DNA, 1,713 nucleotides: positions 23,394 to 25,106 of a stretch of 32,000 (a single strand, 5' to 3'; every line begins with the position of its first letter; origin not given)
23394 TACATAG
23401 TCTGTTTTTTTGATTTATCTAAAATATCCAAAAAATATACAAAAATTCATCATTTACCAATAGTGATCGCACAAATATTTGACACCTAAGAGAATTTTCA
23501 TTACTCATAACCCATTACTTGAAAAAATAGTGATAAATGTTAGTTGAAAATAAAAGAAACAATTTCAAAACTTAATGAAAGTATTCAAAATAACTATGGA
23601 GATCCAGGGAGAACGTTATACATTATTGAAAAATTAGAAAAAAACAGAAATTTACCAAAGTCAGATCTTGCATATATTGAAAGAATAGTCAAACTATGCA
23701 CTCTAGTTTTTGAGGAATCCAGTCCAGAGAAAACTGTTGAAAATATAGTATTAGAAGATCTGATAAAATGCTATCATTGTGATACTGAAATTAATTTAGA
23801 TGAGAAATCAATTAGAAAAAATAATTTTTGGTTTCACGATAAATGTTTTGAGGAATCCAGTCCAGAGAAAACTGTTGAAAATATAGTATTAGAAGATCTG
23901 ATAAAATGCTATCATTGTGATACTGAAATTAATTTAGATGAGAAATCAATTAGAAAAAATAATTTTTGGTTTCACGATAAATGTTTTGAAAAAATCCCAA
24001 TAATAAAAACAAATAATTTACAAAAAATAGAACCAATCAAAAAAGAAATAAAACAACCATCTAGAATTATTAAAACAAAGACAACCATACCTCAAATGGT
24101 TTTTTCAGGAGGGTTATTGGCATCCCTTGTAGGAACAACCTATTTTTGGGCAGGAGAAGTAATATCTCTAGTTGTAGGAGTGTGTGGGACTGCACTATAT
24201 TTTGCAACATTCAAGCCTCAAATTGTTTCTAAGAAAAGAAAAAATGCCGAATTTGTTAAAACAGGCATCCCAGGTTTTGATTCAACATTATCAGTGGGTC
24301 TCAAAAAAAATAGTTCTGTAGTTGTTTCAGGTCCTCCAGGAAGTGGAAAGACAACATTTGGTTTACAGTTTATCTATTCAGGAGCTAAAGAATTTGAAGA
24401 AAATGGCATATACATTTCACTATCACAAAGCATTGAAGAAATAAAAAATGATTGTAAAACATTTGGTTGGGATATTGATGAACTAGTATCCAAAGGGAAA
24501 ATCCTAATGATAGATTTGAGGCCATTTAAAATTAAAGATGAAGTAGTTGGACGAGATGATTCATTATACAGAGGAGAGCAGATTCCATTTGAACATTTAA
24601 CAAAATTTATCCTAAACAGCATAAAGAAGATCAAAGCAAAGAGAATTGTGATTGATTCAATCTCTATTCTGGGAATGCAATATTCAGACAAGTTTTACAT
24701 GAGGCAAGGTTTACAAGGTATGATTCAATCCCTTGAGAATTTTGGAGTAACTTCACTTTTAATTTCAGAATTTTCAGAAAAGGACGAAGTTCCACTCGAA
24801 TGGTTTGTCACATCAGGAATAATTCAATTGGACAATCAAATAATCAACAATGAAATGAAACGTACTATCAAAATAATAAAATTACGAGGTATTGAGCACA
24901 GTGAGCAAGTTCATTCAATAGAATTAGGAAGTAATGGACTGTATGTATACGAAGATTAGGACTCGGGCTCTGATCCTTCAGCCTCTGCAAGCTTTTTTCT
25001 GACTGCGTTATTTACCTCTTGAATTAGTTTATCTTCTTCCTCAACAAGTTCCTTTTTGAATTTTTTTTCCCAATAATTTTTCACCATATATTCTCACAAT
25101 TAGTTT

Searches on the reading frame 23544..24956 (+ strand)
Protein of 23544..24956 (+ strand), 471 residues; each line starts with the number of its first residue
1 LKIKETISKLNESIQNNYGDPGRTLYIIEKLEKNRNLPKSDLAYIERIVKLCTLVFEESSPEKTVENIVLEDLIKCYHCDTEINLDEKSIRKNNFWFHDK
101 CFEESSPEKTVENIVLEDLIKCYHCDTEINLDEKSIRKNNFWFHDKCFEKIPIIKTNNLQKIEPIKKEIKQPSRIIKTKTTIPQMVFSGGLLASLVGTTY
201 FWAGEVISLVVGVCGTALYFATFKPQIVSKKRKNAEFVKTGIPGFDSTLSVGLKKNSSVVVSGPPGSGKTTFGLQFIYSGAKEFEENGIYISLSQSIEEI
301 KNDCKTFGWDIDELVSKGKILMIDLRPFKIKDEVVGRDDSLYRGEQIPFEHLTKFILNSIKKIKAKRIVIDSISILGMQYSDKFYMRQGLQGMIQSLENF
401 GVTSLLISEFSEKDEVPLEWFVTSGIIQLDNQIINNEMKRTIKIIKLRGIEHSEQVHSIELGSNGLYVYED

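Call 8: search_protein_families(library=pfam, proteins=[window:23544-24956:+], max_evalue=0.01)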
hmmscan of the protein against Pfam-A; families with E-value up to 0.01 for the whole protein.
window:23544-24956:+ (471 aa): 7 families
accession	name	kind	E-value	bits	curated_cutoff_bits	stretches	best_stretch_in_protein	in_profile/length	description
PF06745.19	ATPase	-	1.2e-58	198.7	26.6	1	238-470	1-228/231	KaiC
PF07088.17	GvpD_P-loop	-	2.7e-05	24.6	24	1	257-447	11-188/189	GvpD gas vesicle protein, P-loop domain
PF20720.3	nSTAND3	-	2.7e-05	24.3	27.2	1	253-302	14-59/155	Novel STAND NTPase 3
PF03796.21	DnaB_C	-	0.0013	18.6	27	1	238-301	2-64/255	DnaB-like helicase C terminal domain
PF13717.11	Zn_ribbon_4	-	0.0042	17.4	30.3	0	120-139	3-22/36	zinc-ribbon domain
PF13479.12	AAA_24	-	0.0043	17.4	27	1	256-382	2-82/195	AAA domain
PF00154.27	RecA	-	0.0044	17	27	1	229-315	24-108/262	recA bacterial DNA recombination protein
